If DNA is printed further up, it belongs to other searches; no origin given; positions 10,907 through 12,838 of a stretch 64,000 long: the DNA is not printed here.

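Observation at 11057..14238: Cassette of two large uncharacterised proteins, one with a lone C-terminal CXXCH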

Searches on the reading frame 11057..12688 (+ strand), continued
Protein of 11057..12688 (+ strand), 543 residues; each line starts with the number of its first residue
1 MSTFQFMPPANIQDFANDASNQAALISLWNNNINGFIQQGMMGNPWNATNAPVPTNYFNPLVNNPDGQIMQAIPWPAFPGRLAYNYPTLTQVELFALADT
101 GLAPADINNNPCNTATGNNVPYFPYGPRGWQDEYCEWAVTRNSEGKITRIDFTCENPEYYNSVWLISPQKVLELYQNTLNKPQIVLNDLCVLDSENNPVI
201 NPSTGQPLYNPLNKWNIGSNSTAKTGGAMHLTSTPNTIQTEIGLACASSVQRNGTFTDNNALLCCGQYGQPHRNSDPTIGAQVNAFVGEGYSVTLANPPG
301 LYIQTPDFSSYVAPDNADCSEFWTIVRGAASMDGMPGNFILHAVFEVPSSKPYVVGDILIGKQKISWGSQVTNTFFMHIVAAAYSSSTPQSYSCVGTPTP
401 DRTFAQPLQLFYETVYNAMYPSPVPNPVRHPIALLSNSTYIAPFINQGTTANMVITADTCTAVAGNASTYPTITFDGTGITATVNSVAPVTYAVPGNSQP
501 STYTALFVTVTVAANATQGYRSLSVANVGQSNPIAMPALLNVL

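Call 39: search_solved_structures(query=A1, max_evalue=10, show_alignments=2)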
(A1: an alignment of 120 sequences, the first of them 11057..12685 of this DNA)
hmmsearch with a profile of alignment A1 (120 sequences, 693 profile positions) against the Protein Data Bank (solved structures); distinct sequences matched with E-value up to 10: 1.
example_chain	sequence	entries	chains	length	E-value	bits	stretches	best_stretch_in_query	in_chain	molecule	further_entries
5t82_A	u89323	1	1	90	1.9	9.7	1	371-414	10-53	Reverse transcriptase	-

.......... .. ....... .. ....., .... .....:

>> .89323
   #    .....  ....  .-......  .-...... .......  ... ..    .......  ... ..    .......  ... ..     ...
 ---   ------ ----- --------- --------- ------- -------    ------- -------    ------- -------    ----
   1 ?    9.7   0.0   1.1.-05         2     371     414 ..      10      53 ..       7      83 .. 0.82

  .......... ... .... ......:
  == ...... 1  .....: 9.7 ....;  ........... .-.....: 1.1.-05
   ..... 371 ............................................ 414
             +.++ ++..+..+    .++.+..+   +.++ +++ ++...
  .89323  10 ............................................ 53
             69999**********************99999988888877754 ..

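Call 42: search_protein_families(library=pfam, proteins=[P0004, P0022, P0071, P0086, P0120, P0068, P0007, P0113, P0107, P0066], max_evalue=0.1)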
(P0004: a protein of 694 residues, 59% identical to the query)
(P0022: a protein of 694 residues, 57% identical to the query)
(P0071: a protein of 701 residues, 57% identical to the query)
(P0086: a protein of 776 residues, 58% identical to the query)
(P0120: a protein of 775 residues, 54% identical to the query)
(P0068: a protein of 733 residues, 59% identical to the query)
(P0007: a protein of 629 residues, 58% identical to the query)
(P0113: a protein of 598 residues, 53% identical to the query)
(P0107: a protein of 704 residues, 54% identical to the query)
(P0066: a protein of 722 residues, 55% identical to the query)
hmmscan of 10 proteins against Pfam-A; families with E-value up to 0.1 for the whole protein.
P0004 (694 aa): 0 families

P0022 (694 aa): 0 families

P0071 (701 aa): 1 family
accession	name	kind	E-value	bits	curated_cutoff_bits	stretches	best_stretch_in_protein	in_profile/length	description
PF07828.18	PA-IL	-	0.045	14.2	22.5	1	660-700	83-119/121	PA-IL-like protein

P0086 (776 aa): 2 families
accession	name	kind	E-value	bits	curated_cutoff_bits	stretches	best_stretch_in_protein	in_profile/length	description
PF14520.12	HHH_5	-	3.9e-05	24.5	27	1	12-50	2-40/57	Helix-hairpin-helix domain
PF14229.12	DUF4332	-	0.044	14.4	23.2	1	13-43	54-84/122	Domain of unknown function (DUF4332)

P0120 (775 aa): 0 families

P0068 (733 aa): 0 families

P0007 (629 aa): 1 family
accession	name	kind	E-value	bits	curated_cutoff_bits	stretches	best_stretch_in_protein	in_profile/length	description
PF16911.10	PapA_C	-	0.086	12.7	30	0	476-590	73-184/203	Phthiocerol/phthiodiolone dimycocerosyl transferase C-terminus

P0113 (598 aa): 0 families

P0107 (704 aa): 0 families

P0066 (722 aa): 0 families

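Call 53: fold_search(model_id=the predicted structure, library=pdb)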
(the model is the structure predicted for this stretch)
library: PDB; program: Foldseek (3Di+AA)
matches with E <= 10: 1365; with E <= 0.001: 1
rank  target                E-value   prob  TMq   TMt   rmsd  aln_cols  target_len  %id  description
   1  4uid_B                5.2e-04  0.99  0.10  0.26   9.0       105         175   16  Crystal structure of the S-layer protein SbsC domains 4 and 5 (released 2016-04-13)
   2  5n5p_A                2.7e-03  0.89  0.09  0.29  10.1       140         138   14  Crystal structure of Ruminococcus flavefaciens' type III complex containing the fifth cohesin from scaffoldin B and th (released 2018-02-28)
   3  5y32_B                3.1e-03  0.60  0.13  0.19  19.2       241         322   12  Crystal structure of PTP delta Ig1-Ig2 in complex with IL1RAPL1 (released 2017-08-16)
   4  1h3g_A                5.0e-03  0.96  0.10  0.09   7.9       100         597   15  Cyclomaltodextrinase from Flavobacterium sp. No. 92: from DNA sequence to protein structure (released 2003-08-14)
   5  6xq8_B                5.3e-03  0.85  0.10  0.23   7.8       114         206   13  Receptor for Advanced Glycation End Products VC1 domain in complex with Fragments 1 & 11 (released 2021-07-14)
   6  8rmx_D                6.7e-03  0.89  0.13  0.15   9.8       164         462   11  Transglutaminase 3 in complex with DH patient-derived Fab DH63-A02 (released 2025-03-12)
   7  8rmy_A                7.5e-03  0.93  0.14  0.16   8.3       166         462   10  Transglutaminase 3 in complex with inhibitor Z-don and DH patient-derived Fab DH63-A02 (released 2025-03-12)
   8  5fqg_A                7.5e-03  0.85  0.12  0.11   9.2       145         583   10  The details of glycolipid glycan hydrolysis by the structural analysis of a family 123 glycoside hydrolase from Clostr (released 2016-03-30)
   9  5dza                  7.5e-03  0.14  0.10  0.15  20.8       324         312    8  Streptococcus agalactiae AgI/II polypeptide BspA C terminal domain (WT) (released 2016-06-22)
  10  9bc4_A                8.0e-03  0.96  0.14  0.17   9.1       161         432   14  Transglutaminase 2 - Intermediate State (released 2024-07-03)
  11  1wcq_A                8.0e-03  0.96  0.11  0.10   7.2       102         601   16  Mutagenesis of the Nucleophilic Tyrosine in a Bacterial Sialidase to Phenylalanine. (released 2005-10-12)
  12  9bc3_A                8.0e-03  0.94  0.14  0.17   7.8       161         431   14  Transglutaminase 2 - Alternate state (released 2024-07-03)
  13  8rmx_A                8.0e-03  0.87  0.13  0.15   9.7       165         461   12  Transglutaminase 3 in complex with DH patient-derived Fab DH63-A02 (released 2025-03-12)
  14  6xq8_A                9.6e-03  0.87  0.10  0.23   7.8       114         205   11  Receptor for Advanced Glycation End Products VC1 domain in complex with Fragments 1 & 11 (released 2021-07-14)
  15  3lcy_A                1.0e-02  0.30  0.10  0.22  16.2       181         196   11  Titin Ig tandem domains A164-A165 (released 2011-05-25)
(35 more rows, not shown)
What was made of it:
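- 12389..12685 (+): C-terminal Ig-like (IPT/TIG) beta-sandwich domain of A (aa ~445-543). Foldseek's best hit is an S-layer Ig domain (call 53).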

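Call 91: search_protein_families(library=phrogs, proteins=[window:11057-12685:+, P0004], max_evalue=0.01)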
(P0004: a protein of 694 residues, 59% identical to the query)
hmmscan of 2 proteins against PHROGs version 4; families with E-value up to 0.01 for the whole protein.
window:11057-12685:+ (543 aa): 0 families

P0004 (694 aa): 0 families

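Call 92: search_protein_families(library=padloc, proteins=[window:11057-12685:+, P0004], max_evalue=0.01)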
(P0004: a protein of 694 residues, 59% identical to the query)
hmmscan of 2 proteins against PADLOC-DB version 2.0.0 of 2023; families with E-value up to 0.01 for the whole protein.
window:11057-12685:+ (543 aa): 0 families

P0004 (694 aa): 0 families
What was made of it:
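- On Phage proteins / anti-phage defence systems: No hits for A, B or a long A homologue (calls 91, 92).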

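Call 97: search_protein_families(library=pfam, proteins=[L079:14198-16312:+, L079:16316-17578:+, L050:7430-9310:-, L072:12839-15040:+], max_evalue=0.001)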
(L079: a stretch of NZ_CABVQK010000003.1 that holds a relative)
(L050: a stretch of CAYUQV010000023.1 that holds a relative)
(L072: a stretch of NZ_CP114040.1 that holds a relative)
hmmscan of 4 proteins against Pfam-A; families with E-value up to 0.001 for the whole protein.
L079:14198-16312:+ (705 aa): 2 families
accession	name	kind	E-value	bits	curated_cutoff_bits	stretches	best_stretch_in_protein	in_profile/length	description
PF17990.7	LodA_N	-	2.3e-52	178.5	26.3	1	28-330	1-212/213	L-Lysine epsilon oxidase N-terminal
PF18417.6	LodA_C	-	5.7e-39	133.6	25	1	447-595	3-139/149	L-lysine epsilon oxidase C-terminal domain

L079:16316-17578:+ (421 aa): 7 families
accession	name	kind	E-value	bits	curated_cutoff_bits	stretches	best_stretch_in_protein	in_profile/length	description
PF04820.20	Trp_halogenase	-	1.2e-09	38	21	1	111-320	149-343/458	Tryptophan halogenase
PF01494.25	FAD_binding_3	-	4.7e-08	33.1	22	1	120-332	100-319/349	FAD binding domain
PF05834.18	Lycopene_cycl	-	3.6e-06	26.7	23.4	0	116-186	83-151/380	Lycopene cyclase protein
PF13450.12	NAD_binding_8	-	2.1e-05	25.1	21.9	1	10-46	1-36/68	NAD(P)-binding Rossmann-like domain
PF12831.13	FAD_oxidored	-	0.0002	21.2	27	0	8-44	2-37/416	FAD dependent oxidoreductase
PF00899.27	ThiF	-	0.00025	20.7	28.1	1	8-37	23-52/238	ThiF family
PF01266.30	DAO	-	0.0008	19.5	27.9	0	8-54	2-49/353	FAD dependent oxidoreductase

L050:7430-9310:- (627 aa): 2 families
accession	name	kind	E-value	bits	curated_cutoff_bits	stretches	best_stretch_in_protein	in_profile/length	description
PF17990.7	LodA_N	-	7.6e-84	281.4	26.3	1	22-238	1-213/213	L-Lysine epsilon oxidase N-terminal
PF18417.6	LodA_C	-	2.3e-44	151.2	25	1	365-514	15-149/149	L-lysine epsilon oxidase C-terminal domain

L072:12839-15040:+ (734 aa): 1 family
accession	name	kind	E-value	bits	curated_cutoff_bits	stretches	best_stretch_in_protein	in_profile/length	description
PF00264.25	Tyrosinase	-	1.3e-28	101.3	22.6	1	297-521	3-213/214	Common central domain of tyrosinase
